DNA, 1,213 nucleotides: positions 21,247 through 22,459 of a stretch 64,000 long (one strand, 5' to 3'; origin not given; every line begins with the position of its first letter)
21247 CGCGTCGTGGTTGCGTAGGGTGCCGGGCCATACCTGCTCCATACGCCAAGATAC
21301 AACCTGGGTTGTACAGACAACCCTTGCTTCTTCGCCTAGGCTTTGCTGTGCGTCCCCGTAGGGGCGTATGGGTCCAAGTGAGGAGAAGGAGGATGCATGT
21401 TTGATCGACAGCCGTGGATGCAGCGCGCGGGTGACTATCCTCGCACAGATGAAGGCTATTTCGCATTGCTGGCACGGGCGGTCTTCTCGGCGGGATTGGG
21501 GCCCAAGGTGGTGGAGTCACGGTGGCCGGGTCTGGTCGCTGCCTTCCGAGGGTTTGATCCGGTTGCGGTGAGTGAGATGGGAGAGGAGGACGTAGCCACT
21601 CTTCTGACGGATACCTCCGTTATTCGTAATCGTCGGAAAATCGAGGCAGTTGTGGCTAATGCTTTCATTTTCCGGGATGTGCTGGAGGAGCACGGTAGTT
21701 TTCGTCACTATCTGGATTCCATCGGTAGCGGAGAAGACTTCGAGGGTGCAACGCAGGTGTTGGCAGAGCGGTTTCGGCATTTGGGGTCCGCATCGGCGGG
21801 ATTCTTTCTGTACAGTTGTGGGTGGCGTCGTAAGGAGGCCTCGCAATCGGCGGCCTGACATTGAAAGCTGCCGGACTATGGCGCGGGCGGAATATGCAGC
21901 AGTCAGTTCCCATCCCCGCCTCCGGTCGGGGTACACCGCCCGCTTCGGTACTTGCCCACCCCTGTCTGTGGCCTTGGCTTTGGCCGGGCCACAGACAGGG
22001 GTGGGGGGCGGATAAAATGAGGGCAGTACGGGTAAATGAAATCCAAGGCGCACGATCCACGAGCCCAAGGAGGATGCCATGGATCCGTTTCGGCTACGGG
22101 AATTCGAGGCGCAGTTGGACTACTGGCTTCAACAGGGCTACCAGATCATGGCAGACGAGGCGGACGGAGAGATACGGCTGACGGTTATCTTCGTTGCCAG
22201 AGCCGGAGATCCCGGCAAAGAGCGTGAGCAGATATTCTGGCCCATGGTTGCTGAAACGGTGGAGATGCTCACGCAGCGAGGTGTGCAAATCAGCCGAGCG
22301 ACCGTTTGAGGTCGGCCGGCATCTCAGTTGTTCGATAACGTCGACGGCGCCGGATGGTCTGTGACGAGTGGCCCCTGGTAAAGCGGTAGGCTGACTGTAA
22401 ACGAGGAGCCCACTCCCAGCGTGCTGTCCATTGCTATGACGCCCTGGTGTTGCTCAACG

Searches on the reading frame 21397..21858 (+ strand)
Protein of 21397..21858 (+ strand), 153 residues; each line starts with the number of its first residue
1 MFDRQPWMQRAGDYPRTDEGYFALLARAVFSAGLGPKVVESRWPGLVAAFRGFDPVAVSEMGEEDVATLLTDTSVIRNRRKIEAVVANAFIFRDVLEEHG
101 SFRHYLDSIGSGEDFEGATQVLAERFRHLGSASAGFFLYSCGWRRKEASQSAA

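Call 3: search_protein_families(library=pfam, proteins=[window:21397-21858:+], max_evalue=0.01)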
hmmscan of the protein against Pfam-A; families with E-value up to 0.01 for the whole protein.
window:21397-21858:+ (153 aa): 1 family
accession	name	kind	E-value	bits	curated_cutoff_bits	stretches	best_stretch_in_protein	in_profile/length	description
PF03352.18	Adenine_glyco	-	3.8e-18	66.4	25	1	17-116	22-121/177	Methyladenine glycosylase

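Call 4: search_protein_families(library=ncbifam, proteins=[window:21397-21858:+], max_evalue=0.01)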
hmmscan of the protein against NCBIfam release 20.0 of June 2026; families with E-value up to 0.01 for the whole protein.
window:21397-21858:+ (153 aa): 2 families
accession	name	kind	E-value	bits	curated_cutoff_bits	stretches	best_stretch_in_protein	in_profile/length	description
TIGR00624.1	tag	subfamily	3.2e-11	43.2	232.5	1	15-98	23-107/179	DNA-3-methyladenine glycosylase I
NF007678.0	PRK10353.1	equivalog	4.3e-11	42.6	349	1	32-109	42-119/189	DNA-3-methyladenine glycosylase I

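Call 21: search_solved_structures(query=window:21397-21855:+, max_evalue=0.01, show_alignments=2)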
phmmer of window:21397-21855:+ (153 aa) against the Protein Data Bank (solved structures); distinct sequences matched with E-value up to 0.01: 7.
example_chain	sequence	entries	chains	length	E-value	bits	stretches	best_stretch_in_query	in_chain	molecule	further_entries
2ofk_A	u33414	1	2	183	1.1e-09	41.7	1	15-112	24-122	3-methyladenine DNA glycosylase I, constitutive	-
2ofi_A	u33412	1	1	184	1.1e-09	41.7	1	15-112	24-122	3-methyladenine DNA glycosylase I, constitutive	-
1lmz_A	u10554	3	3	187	4.3e-09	39.7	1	15-100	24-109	3-methyladenine DNA glycosylase I (TAG) | DNA-3-methyladenine glycosylase I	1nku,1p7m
2jg6_A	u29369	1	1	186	1.2e-07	35.1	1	19-113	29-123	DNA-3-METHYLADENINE GLYCOSIDASE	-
4ai5_A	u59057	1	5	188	1.2e-07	35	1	19-113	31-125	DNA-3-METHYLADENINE GLYCOSYLASE I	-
4ai4_A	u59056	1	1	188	1.2e-07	35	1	19-113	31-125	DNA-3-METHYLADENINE GLYCOSYLASE I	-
4aia_A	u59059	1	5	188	1.2e-07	35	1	19-113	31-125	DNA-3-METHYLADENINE GLYCOSYLASE I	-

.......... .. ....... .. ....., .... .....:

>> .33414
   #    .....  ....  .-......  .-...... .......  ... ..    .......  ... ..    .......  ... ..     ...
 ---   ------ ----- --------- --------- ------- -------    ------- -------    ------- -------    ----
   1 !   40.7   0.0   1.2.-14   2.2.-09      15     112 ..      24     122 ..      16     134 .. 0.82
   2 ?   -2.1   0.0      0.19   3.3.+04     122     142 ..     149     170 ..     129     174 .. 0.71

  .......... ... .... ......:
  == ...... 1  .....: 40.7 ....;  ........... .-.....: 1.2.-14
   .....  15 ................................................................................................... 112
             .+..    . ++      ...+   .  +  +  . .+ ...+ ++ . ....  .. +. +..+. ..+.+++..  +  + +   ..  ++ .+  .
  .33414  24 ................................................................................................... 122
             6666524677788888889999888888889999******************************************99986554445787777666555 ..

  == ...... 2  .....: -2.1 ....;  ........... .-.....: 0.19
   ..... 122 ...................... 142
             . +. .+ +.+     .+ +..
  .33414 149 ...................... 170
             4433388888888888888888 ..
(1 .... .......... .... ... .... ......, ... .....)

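Call 70: find_homologous_proteins(query=window:21397-21855:+)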
Query window:21397-21855:+ (153 aa): 325 proteins with E <= 0.001 among 501 candidates; the best 120 are listed.
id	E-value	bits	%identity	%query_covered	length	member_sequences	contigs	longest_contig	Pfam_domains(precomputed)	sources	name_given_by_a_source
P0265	1.1e-96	339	100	100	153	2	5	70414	PF03352.19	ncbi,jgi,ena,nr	ncbi:MAG: hypothetical protein GX604_06855 [Actinobacteria bacterium]|nr:hypothetical protein [Actin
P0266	9.2e-77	274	78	100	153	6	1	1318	PF03352.19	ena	-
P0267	2.1e-74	266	78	100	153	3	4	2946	PF03352.19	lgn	-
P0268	3.9e-72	259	86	91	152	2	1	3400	PF03352.19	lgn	-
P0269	6.7e-64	232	70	96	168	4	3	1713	PF03352.19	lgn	-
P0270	8.3e-62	225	68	97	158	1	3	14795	PF03352.19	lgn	-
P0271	3.5e-59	217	67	96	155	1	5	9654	PF03352.19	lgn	-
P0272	1.9e-57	211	67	94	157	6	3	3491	PF03352.19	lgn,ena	-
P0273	4.5e-57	210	63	100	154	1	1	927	PF03352.19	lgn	-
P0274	5.2e-56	207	65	95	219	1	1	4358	PF03352.19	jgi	jgi:hypothetical protein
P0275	7.9e-56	206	63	97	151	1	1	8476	PF03352.19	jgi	jgi:DNA-3-methyladenine glycosylase I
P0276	2.8e-55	204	61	99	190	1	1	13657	PF03352.19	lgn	-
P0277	2.9e-55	204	63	96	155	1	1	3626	PF03352.19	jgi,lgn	jgi:DNA-3-methyladenine glycosylase I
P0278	3.8e-55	204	64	99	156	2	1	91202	PF03352.19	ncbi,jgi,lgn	-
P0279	1.2e-54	202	62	97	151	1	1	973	PF03352.19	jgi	jgi:DNA-3-methyladenine glycosylase I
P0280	1.3e-54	202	63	96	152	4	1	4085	PF03352.19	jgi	jgi:DNA-3-methyladenine glycosylase I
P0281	2.0e-54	201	63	96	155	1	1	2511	PF03352.19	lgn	-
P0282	2.3e-54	201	65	94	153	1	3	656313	PF03352.19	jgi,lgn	-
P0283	2.8e-54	201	66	94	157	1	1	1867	PF03352.19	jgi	-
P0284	1.0e-53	199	62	96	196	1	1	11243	PF03352.19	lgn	-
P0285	1.2e-53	199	62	97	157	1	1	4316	PF03352.19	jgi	jgi:DNA-3-methyladenine glycosylase I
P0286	1.8e-53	198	65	93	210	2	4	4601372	PF03352.19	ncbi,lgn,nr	ncbi:MAG: DNA-3-methyladenine glycosylase I [Thermoleophilia bacterium]|nr:DNA-3-methyladenine glyco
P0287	2.0e-53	198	64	93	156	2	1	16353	PF03352.19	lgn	-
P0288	2.3e-53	198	62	99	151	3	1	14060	PF03352.19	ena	-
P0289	2.7e-53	198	62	99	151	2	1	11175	PF03352.19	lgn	-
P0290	2.8e-53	198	61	99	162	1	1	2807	PF03352.19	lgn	-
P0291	3.4e-53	198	62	98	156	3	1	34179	PF03352.19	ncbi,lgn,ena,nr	ncbi:MAG: DNA-3-methyladenine glycosylase I [Actinobacteria bacterium]|nr:DNA-3-methyladenine glycos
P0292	3.5e-53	197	61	99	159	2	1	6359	PF03352.19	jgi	jgi:DNA-3-methyladenine glycosylase I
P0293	3.7e-53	197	60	97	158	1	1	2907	PF03352.19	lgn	-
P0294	3.7e-53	197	62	96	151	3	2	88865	PF03352.19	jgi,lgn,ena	-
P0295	4.8e-53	197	61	96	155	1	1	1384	PF03352.19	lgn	-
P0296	7.9e-53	196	60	100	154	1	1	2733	PF03352.19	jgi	jgi:DNA-3-methyladenine glycosylase I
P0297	9.8e-53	196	61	99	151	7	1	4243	PF03352.19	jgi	jgi:DNA-3-methyladenine glycosylase I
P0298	1.2e-52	196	64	97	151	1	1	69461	PF03352.19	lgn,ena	-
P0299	1.4e-52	196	60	98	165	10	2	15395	PF03352.19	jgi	-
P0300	1.5e-52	195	61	96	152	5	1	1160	PF03352.19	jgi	-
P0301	1.6e-52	195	63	94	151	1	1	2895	PF03352.19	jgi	jgi:DNA-3-methyladenine glycosylase I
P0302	1.7e-52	195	60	99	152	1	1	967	PF03352.19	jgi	jgi:DNA-3-methyladenine glycosylase I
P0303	1.8e-52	195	61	97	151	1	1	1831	PF03352.19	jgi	jgi:DNA-3-methyladenine glycosylase I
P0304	1.8e-52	195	62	97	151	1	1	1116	PF03352.19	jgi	jgi:DNA-3-methyladenine glycosylase I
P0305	2.8e-52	195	61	96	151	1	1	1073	PF03352.19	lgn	-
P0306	2.8e-52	195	61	96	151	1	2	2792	PF03352.19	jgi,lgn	jgi:DNA-3-methyladenine glycosylase I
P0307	2.9e-52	194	59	99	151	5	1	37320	PF03352.19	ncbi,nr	ncbi:MAG: DNA-3-methyladenine glycosylase I [Actinomycetia bacterium]|nr:DNA-3-methyladenine glycosy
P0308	3.3e-52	194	61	100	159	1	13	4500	PF03352.19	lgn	-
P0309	3.8e-52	194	60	100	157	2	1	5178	PF03352.19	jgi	jgi:DNA-3-methyladenine glycosylase I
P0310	3.9e-52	194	63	94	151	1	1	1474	PF03352.19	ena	-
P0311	4.9e-52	194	60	99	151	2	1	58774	PF03352.19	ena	-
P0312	5.2e-52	194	62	97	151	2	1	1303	PF03352.19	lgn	-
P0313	5.4e-52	194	60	96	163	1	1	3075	PF03352.19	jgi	jgi:DNA-3-methyladenine glycosylase I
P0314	7.9e-52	193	61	98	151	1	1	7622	PF03352.19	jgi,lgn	jgi:DNA-3-methyladenine glycosylase I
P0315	8.8e-52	193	59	100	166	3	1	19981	PF03352.19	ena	-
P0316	9.1e-52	193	60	96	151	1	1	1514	PF03352.19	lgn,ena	-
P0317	1.6e-51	192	60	99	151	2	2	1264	PF03352.19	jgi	-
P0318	1.7e-51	192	61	99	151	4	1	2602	PF03352.19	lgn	-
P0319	1.8e-51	192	59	97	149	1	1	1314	PF03352.19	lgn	-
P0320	2.0e-51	192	60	99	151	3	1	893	PF03352.19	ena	-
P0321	2.5e-51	191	63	94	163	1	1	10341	PF03352.19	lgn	-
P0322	2.6e-51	191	60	97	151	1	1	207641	PF03352.19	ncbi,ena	-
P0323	2.7e-51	191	60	99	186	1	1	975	PF03352.19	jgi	jgi:DNA-3-methyladenine glycosylase I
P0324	2.7e-51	191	59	99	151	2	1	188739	PF03352.19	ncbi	-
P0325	3.0e-51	191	61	96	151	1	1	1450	PF03352.19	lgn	-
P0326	3.1e-51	191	59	100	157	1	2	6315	PF03352.19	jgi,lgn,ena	jgi:DNA-3-methyladenine glycosylase I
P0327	3.4e-51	191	58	99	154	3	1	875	PF03352.19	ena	-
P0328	3.6e-51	191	60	98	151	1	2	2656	PF03352.19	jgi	jgi:DNA-3-methyladenine glycosylase I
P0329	3.8e-51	191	60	97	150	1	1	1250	PF03352.19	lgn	-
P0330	4.0e-51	191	62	94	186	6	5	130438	PF03352.19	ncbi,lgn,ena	-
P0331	4.1e-51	191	65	92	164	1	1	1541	PF03352.19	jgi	jgi:DNA-3-methyladenine glycosylase I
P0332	4.1e-51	191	59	97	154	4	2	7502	PF03352.19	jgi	jgi:3-methyladenine DNA glycosylase Tag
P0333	4.1e-51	191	59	98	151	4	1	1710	PF03352.19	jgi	jgi:DNA-3-methyladenine glycosylase I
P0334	4.2e-51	191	62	94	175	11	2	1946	PF03352.19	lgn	-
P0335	4.4e-51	191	62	99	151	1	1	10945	PF03352.19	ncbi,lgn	-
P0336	4.4e-51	191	60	97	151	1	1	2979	PF03352.19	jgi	jgi:DNA-3-methyladenine glycosylase I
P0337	4.5e-51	191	58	97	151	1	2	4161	PF03352.19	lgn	-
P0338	5.8e-51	190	59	99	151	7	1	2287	PF03352.19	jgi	-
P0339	5.9e-51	190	60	99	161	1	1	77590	PF03352.19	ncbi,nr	ncbi:MAG: hypothetical protein A2133_05955 [Actinobacteria bacterium RBG_16_64_13]|nr:MAG: hypotheti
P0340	6.3e-51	190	61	97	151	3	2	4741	PF03352.19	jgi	jgi:DNA-3-methyladenine glycosylase I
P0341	6.7e-51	190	59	97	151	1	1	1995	PF03352.19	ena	-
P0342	8.6e-51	190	58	97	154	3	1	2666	PF03352.19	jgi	jgi:3-methyladenine DNA glycosylase Tag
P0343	9.1e-51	190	60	97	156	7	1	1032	PF03352.19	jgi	jgi:DNA-3-methyladenine glycosylase I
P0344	9.5e-51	190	62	97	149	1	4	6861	PF03352.19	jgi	jgi:DNA-3-methyladenine glycosylase I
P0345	1.0e-50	190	60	97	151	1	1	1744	PF03352.19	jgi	jgi:DNA-3-methyladenine glycosylase I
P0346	1.1e-50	189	59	99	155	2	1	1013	PF03352.19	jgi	jgi:DNA-3-methyladenine glycosylase I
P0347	1.2e-50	189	58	99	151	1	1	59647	PF03352.19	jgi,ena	-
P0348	1.4e-50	189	60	97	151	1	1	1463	PF03352.19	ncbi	-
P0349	1.4e-50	189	59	97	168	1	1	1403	PF03352.19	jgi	jgi:3-methyladenine DNA glycosylase Tag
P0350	1.5e-50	189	60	100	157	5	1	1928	PF03352.19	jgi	jgi:DNA-3-methyladenine glycosylase I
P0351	1.7e-50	189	59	97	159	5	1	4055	PF03352.19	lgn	-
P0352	1.9e-50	189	61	96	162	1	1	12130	PF03352.19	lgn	-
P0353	1.9e-50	189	59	100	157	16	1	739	PF03352.19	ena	-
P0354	1.9e-50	189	60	99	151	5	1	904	PF03352.19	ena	-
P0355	1.9e-50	189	60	99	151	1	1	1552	PF03352.19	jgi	-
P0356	2.4e-50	188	59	98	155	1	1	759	PF03352.19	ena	-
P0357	3.0e-50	188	61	97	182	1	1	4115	PF03352.19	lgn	-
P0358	3.1e-50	188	58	97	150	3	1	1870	PF03352.19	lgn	-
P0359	3.6e-50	188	58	99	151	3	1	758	PF03352.19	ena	-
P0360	4.3e-50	187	59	96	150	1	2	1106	PF03352.19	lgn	-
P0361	4.4e-50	187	58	100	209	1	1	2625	PF03352.19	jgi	jgi:Methyladenine glycosylase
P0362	4.4e-50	187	58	99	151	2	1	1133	PF03352.19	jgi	jgi:DNA-3-methyladenine glycosylase I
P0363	5.3e-50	187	61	96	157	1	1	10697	PF03352.19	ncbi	-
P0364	5.6e-50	187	57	99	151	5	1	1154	PF03352.19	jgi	jgi:DNA-3-methyladenine glycosylase I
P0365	5.7e-50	187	61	97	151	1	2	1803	PF03352.19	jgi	jgi:DNA-3-methyladenine glycosylase I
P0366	6.3e-50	187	61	100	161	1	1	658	PF03352.19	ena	-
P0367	6.5e-50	187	58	99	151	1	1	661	PF03352.19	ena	-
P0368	6.6e-50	187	59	97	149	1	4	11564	PF03352.19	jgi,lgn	-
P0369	6.8e-50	187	60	97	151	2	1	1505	PF03352.19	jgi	jgi:DNA-3-methyladenine glycosylase I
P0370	7.0e-50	187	54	97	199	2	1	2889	PF03352.19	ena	-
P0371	7.1e-50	187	56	99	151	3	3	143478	PF03352.19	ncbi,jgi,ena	jgi:DNA-3-methyladenine glycosylase I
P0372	7.2e-50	187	62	96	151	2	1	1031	PF03352.19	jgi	jgi:3-methyladenine DNA glycosylase Tag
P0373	7.7e-50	187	60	100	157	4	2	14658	PF03352.19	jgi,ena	jgi:DNA-3-methyladenine glycosylase I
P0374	7.9e-50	187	61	96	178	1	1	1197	PF03352.19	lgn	-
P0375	8.2e-50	187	60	99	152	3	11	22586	PF03352.19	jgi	jgi:DNA-3-methyladenine glycosylase I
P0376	9.5e-50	186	58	99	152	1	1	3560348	PF03352.19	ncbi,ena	-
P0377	9.8e-50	186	60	97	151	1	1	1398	PF03352.19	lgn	-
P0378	1.1e-49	186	61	95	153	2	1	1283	PF03352.19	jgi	jgi:DNA-3-methyladenine glycosylase I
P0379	1.1e-49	186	59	99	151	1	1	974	PF03352.19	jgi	jgi:DNA-3-methyladenine glycosylase I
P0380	1.2e-49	186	58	99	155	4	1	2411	PF03352.19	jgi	jgi:DNA-3-methyladenine glycosylase I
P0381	1.3e-49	186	57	99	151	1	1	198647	PF03352.19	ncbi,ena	-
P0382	1.4e-49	186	59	97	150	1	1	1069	PF03352.19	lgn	-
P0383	1.4e-49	186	60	97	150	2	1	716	PF03352.19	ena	-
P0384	1.6e-49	186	58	99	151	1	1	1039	PF03352.19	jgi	jgi:DNA-3-methyladenine glycosylase I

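Call 72: search_solved_structures(query=A4, max_evalue=0.001, show_alignments=2)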
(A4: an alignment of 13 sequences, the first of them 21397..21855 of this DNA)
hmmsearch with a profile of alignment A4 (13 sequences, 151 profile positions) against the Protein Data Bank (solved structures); distinct sequences matched with E-value up to 0.001: 7.
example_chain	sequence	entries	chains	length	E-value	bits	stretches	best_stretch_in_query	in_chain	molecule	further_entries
1lmz_A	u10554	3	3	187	7.2e-16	61.9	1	15-123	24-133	3-methyladenine DNA glycosylase I (TAG) | DNA-3-methyladenine glycosylase I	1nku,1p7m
2ofk_A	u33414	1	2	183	8.4e-16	61.7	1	15-112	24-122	3-methyladenine DNA glycosylase I, constitutive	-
2ofi_A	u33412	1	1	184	8.5e-16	61.6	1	15-112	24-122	3-methyladenine DNA glycosylase I, constitutive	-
4ai4_A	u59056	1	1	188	1.3e-14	57.8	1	19-113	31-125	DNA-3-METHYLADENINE GLYCOSYLASE I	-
2jg6_A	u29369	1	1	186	1.4e-14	57.6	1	19-113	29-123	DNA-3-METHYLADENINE GLYCOSIDASE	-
4ai5_A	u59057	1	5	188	1.5e-14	57.6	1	19-113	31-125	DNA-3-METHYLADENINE GLYCOSYLASE I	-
4aia_A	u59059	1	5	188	1.5e-14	57.6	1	19-113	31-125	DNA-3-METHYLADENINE GLYCOSYLASE I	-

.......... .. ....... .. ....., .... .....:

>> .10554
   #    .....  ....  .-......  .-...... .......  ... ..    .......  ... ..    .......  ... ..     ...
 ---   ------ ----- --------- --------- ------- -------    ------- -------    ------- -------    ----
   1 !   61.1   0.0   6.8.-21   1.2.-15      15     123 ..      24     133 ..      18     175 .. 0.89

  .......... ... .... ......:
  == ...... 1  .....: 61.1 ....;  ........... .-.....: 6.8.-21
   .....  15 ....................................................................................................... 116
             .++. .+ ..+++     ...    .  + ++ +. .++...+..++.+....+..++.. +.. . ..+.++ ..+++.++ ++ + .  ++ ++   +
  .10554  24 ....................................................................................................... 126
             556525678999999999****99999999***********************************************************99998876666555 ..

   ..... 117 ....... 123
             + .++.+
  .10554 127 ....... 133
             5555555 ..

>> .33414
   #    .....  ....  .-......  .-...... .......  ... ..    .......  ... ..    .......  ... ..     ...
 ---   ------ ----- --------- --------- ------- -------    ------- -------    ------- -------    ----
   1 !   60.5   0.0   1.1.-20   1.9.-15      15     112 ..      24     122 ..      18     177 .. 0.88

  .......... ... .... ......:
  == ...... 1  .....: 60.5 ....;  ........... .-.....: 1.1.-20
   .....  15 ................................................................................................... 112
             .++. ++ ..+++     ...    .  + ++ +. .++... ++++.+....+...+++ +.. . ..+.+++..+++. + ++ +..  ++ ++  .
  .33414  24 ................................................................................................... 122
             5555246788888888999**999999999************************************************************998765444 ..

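Call 90: search_protein_families(library=padloc, proteins=[window:21397-21855:+], max_evalue=0.01)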
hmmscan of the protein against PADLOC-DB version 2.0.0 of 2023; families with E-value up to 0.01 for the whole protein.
window:21397-21855:+ (153 aa): 1 family
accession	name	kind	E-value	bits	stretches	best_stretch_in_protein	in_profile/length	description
PDLC00910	OGG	-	0.0084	13.8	1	25-92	50-115/215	OGG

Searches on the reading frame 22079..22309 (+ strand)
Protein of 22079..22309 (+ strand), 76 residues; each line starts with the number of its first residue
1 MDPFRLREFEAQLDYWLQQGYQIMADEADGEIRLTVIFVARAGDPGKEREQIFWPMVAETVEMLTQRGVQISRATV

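Call 3: search_protein_families(library=pfam, proteins=[window:22079-22309:+], max_evalue=0.01)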
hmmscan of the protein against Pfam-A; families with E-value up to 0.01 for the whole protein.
window:22079-22309:+ (76 aa): 0 families

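Call 4: search_protein_families(library=ncbifam, proteins=[window:22079-22309:+], max_evalue=0.01)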
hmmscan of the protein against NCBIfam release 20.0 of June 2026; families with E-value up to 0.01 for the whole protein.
window:22079-22309:+ (76 aa): 0 families

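Call 90: search_protein_families(library=padloc, proteins=[window:22079-22306:+], max_evalue=0.01)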
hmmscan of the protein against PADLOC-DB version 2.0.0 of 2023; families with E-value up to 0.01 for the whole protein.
window:22079-22306:+ (76 aa): 0 families
